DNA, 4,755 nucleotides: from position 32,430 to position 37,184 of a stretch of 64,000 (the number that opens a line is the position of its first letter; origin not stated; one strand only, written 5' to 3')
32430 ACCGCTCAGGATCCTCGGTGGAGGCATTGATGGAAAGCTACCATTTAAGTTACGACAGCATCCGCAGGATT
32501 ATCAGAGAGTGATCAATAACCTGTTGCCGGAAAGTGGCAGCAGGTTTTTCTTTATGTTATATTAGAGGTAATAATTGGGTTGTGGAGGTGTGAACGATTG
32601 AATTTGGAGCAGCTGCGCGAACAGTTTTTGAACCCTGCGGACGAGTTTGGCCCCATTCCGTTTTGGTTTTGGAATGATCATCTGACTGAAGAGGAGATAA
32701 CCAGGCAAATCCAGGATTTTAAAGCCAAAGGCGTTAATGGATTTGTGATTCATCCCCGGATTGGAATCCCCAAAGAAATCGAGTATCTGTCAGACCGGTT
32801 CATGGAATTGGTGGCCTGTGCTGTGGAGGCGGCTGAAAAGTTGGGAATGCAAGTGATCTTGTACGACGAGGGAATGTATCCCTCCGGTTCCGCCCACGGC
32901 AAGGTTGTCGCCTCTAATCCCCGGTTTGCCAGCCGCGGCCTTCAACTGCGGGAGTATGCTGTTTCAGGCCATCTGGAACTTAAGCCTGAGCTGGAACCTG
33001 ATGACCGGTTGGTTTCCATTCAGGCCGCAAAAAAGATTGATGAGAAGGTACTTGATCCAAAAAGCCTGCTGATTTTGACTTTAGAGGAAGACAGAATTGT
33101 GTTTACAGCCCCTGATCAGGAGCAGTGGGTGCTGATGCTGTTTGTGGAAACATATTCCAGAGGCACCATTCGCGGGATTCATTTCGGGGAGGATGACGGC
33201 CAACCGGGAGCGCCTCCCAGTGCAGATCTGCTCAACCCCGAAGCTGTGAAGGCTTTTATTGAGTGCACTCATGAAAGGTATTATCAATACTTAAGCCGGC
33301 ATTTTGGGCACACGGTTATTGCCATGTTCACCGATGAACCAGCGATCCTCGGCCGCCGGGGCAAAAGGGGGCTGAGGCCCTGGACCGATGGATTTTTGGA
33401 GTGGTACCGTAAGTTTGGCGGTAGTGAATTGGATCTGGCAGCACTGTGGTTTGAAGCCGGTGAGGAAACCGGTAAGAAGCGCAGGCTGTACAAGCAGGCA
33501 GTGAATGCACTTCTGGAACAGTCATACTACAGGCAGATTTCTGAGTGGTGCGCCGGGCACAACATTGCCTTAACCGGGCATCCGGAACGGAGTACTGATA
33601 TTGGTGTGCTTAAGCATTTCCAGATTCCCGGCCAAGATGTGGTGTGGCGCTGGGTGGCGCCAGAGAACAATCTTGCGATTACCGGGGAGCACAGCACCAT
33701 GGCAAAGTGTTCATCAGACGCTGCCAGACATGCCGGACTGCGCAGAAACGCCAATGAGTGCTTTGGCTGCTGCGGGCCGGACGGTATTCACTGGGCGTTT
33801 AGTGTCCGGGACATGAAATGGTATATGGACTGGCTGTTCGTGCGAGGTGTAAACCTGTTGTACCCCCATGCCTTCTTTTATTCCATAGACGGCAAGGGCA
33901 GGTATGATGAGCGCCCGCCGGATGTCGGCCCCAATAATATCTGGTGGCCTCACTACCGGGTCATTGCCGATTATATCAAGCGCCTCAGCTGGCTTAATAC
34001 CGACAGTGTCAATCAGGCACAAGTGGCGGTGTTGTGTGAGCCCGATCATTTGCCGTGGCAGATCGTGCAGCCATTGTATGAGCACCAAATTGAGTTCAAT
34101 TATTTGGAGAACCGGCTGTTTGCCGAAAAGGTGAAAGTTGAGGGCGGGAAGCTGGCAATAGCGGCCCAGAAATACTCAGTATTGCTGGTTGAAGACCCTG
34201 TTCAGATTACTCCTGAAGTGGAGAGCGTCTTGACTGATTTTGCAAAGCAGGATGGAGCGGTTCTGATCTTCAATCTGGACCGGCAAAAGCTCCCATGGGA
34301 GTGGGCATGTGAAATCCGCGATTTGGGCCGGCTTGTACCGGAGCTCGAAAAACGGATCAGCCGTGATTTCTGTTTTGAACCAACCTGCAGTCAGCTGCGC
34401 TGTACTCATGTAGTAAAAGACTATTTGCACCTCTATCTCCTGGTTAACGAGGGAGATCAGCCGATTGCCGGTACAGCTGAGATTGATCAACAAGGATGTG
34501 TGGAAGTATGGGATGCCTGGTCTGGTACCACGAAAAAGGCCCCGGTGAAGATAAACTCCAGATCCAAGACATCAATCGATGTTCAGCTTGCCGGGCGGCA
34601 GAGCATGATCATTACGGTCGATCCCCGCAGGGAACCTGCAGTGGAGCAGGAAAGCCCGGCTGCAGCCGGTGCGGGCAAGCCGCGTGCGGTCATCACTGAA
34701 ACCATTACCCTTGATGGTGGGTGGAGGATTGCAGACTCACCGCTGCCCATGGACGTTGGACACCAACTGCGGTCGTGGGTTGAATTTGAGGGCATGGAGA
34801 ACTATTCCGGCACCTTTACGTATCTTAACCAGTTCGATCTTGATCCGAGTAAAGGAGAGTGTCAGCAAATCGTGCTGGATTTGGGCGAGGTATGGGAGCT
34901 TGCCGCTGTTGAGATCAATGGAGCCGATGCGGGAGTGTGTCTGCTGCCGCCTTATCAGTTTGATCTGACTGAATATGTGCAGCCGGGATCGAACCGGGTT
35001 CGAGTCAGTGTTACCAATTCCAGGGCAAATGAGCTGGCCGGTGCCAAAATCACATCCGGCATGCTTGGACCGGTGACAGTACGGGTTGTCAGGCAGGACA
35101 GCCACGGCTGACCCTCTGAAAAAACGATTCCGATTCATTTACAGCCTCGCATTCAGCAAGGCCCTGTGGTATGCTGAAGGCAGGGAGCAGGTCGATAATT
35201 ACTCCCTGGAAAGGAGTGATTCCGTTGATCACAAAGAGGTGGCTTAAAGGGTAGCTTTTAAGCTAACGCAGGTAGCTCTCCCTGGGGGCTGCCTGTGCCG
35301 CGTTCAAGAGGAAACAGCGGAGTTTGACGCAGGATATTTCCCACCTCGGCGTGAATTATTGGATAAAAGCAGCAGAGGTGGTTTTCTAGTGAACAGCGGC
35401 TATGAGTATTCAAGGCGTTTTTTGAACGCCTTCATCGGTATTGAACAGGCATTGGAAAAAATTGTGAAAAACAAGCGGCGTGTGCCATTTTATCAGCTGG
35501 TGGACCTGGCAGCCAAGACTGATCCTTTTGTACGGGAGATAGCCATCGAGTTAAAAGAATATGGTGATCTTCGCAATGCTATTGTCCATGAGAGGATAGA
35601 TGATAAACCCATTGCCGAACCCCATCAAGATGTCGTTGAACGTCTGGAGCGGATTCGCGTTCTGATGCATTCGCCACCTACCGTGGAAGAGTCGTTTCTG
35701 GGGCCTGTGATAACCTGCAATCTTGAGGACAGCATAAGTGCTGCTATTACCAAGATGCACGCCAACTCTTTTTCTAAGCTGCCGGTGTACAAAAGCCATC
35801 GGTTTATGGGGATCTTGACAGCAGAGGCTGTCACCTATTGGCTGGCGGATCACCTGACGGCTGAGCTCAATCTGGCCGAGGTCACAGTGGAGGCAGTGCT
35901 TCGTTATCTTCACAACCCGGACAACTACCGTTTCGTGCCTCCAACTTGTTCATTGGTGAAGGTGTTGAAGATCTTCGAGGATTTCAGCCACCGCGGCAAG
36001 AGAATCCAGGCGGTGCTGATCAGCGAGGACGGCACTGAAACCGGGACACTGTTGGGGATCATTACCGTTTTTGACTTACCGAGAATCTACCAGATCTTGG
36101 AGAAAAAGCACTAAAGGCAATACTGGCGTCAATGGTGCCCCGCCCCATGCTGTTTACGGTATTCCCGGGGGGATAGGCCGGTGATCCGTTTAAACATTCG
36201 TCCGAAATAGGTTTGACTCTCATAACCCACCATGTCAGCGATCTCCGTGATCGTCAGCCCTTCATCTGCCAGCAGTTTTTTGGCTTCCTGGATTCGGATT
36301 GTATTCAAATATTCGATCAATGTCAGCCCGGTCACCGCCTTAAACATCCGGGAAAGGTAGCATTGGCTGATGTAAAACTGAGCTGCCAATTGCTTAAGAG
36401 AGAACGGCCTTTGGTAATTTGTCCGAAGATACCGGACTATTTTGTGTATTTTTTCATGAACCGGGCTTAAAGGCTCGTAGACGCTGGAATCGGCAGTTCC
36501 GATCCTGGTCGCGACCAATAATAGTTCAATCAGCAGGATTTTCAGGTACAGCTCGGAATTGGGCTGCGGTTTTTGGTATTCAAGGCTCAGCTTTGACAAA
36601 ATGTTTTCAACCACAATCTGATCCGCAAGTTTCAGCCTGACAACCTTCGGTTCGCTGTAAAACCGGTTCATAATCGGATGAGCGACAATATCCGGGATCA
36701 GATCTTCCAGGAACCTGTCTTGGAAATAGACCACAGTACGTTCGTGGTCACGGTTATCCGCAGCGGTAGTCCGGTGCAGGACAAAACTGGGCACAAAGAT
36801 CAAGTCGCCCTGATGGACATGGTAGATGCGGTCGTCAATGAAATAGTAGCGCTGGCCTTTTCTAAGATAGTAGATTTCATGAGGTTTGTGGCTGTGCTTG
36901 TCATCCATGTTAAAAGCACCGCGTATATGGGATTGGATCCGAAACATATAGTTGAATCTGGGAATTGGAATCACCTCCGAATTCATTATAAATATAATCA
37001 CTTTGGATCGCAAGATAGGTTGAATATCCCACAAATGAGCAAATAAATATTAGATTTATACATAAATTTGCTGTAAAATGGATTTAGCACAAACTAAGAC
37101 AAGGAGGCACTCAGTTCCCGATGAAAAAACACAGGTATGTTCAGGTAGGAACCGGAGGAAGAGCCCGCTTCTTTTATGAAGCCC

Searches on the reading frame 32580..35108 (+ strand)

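Call 34: search_protein_families(library=pfam, proteins=[window:32580-35108:+], max_evalue=0.001)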
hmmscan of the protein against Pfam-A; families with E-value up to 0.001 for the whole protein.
window:32580-35108:+ (843 aa): 1 family
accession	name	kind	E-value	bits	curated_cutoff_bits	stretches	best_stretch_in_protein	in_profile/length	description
PF17132.9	Glyco_hydro_106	-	3.2e-13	49.5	29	1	216-557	269-618/743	alpha-L-rhamnosidase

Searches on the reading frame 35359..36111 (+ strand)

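Call 34: search_protein_families(library=pfam, proteins=[window:35359-36111:+], max_evalue=0.001)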
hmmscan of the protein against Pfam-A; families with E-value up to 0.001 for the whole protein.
window:35359-36111:+ (251 aa): 1 family
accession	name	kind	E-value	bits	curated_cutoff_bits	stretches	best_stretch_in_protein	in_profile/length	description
PF00571.33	CBS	-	4.7e-13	49.7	24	1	116-162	8-55/57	CBS domain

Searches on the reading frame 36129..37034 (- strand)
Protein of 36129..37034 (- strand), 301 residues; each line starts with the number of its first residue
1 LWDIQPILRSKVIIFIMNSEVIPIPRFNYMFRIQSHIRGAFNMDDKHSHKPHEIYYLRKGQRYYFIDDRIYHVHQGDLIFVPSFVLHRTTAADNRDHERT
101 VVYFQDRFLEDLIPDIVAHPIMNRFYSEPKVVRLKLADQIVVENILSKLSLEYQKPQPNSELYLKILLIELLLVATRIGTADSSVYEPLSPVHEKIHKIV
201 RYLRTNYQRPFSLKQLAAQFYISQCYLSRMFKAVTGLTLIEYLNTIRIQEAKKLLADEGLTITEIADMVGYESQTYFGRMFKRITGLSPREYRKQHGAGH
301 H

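Call 34: search_protein_families(library=pfam, proteins=[window:36129-37034:-], max_evalue=0.001)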
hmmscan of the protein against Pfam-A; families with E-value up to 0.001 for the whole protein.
window:36129-37034:- (301 aa): 6 families
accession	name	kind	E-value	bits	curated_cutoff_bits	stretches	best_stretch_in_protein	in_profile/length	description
PF12833.13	HTH_18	-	2.1e-26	92.4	33.6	1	216-295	1-80/80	Helix-turn-helix domain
PF00165.29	HTH_AraC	-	9.9e-23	80.2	26.6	2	257-294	6-42/42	Bacterial regulatory helix-turn-helix proteins, AraC family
PF02311.25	AraC_binding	-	6.7e-12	45.7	21.1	1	45-172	17-135/135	AraC-like ligand binding domain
PF07883.17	Cupin_2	-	2.6e-07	30.7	27.2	1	46-95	13-62/70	Cupin domain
PF03079.20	ARD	-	0.0004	21.1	27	1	46-95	87-141/157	ARD/ARD' family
PF22200.2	ExsA_N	-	0.0005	20.9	27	1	52-174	1-123/136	ExsA N-terminal regulatory domain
